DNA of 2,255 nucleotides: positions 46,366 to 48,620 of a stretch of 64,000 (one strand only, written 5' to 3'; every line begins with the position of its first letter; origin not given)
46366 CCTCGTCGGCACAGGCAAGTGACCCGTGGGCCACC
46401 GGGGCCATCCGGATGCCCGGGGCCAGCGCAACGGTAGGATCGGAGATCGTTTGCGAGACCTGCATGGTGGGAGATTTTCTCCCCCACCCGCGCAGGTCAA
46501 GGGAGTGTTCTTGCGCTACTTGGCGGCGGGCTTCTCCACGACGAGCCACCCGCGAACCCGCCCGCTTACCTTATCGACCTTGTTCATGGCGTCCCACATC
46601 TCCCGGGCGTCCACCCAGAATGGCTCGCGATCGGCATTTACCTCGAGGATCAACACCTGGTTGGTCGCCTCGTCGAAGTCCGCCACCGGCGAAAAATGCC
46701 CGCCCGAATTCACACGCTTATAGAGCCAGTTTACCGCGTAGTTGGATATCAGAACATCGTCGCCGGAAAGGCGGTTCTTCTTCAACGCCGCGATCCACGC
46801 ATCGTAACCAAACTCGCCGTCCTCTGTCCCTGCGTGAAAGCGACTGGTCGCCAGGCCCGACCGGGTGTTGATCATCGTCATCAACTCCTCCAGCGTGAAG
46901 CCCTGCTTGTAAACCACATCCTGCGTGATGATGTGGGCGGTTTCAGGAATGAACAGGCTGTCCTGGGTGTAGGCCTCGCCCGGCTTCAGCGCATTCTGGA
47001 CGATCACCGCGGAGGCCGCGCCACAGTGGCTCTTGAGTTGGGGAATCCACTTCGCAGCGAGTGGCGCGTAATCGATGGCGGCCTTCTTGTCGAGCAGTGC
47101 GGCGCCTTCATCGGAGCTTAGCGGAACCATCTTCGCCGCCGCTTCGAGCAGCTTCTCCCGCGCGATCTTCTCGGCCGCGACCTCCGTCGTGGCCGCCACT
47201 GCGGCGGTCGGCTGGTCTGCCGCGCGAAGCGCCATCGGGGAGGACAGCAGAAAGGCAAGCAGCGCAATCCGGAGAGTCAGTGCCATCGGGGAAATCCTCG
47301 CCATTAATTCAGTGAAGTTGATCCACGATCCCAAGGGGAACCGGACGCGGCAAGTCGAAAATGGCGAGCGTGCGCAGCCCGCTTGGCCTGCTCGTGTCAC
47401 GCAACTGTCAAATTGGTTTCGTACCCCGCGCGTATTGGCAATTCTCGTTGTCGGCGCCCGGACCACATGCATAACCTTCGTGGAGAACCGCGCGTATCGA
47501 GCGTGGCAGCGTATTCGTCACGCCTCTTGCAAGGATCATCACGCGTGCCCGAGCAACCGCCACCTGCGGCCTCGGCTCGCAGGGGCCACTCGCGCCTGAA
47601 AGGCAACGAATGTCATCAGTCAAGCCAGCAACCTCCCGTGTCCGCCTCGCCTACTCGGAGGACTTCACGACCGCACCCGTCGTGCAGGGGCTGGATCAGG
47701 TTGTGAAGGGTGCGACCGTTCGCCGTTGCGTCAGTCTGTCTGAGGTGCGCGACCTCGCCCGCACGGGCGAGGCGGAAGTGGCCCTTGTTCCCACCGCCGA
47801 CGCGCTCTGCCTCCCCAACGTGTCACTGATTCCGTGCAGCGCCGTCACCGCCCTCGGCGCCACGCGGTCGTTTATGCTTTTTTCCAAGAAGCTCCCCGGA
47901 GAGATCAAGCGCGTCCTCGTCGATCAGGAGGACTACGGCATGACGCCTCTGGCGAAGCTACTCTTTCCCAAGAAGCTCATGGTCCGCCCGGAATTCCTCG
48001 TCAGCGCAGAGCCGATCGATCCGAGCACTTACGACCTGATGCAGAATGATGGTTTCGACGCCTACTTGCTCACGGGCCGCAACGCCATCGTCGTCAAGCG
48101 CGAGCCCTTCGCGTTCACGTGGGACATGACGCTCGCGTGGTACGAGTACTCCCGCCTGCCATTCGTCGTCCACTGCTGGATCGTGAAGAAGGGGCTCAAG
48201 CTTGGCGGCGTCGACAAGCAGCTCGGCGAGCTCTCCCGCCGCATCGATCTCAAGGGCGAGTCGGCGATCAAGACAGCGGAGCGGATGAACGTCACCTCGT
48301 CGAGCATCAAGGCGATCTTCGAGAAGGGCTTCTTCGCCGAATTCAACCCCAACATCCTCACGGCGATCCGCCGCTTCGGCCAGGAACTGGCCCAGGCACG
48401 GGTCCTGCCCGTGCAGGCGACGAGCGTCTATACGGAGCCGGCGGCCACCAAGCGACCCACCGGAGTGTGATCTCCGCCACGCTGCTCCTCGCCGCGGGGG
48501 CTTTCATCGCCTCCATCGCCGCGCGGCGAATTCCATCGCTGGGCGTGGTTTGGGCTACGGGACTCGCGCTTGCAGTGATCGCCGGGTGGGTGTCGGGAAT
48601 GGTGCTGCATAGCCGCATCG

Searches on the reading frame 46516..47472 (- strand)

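Call 10: search_protein_families(library=pfam, proteins=[window:46516-47472:-], max_evalue=0.001)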
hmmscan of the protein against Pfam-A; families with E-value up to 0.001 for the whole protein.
window:46516-47472:- (318 aa): 1 family
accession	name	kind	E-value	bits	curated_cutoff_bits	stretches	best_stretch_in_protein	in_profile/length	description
PF05023.20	Phytochelatin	-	4.2e-28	98.5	24.9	1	112-309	7-210/210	Phytochelatin synthase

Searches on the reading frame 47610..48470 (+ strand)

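Call 10: search_protein_families(library=pfam, proteins=[window:47610-48470:+], max_evalue=0.001)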
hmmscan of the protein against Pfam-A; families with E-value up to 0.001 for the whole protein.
window:47610-48470:+ (286 aa): 1 family
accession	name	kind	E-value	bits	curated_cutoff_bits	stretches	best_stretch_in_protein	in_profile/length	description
PF02621.19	VitK2_biosynth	-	2.4e-16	60.4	26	1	12-203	2-186/252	Menaquinone biosynthesis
